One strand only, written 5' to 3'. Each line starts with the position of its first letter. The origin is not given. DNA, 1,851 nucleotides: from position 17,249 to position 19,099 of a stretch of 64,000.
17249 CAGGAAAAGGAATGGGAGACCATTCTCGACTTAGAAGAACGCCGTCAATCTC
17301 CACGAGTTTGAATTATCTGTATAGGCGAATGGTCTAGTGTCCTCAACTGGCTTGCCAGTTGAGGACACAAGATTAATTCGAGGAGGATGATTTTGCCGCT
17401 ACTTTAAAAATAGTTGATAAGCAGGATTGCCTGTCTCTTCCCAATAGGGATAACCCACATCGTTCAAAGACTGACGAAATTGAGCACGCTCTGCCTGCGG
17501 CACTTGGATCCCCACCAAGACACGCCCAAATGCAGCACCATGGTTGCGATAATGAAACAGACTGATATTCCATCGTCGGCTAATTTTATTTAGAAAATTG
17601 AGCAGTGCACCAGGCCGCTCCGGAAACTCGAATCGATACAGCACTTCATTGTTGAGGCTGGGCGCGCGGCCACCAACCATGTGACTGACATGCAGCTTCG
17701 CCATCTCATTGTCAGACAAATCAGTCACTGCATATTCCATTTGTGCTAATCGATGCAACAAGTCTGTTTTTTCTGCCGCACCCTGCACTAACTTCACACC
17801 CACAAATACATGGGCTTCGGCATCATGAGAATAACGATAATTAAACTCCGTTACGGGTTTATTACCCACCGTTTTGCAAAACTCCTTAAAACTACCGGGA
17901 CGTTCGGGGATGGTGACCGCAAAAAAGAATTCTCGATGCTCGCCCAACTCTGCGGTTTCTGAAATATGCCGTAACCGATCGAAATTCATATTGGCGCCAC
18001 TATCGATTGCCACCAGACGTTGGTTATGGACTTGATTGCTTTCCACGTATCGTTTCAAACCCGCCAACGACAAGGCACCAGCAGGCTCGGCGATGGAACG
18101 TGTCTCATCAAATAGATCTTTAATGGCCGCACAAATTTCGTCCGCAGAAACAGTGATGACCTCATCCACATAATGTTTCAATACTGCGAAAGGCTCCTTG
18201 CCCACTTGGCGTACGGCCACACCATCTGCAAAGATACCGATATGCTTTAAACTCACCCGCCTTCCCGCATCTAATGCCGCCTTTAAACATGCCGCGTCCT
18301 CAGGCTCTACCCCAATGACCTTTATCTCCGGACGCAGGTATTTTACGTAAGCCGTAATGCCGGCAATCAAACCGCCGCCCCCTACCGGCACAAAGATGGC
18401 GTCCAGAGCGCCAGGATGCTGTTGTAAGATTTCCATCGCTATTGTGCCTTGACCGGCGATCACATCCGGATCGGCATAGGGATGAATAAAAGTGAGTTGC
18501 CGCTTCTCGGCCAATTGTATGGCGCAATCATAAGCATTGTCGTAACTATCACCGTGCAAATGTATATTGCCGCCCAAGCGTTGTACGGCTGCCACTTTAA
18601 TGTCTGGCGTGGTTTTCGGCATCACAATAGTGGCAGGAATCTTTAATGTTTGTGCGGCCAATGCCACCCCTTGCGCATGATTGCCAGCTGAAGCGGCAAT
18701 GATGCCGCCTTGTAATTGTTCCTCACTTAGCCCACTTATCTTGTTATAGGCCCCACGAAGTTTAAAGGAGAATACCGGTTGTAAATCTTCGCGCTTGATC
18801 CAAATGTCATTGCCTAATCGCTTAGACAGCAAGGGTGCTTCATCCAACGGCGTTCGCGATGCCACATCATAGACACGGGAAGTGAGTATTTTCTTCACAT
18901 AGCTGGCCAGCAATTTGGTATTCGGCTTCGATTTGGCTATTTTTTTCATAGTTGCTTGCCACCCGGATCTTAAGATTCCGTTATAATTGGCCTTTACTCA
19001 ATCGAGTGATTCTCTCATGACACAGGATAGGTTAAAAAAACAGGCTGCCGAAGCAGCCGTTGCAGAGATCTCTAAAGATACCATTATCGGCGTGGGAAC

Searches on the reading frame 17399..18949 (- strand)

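Call 69: search_protein_families(library=pfam, proteins=[window:17399-18949:-], max_evalue=0.00001)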
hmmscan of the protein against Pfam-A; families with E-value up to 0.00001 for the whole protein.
window:17399-18949:- (516 aa): 2 families
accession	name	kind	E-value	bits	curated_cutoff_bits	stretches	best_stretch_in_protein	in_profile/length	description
PF00291.31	PALP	-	2.1e-86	290.3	35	1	30-318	5-295/295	Pyridoxal-phosphate dependent enzyme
PF00585.24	Thr_dehydrat_C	-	2.2e-51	172.1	27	2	431-515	6-91/91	C-terminal regulatory domain of Threonine dehydratase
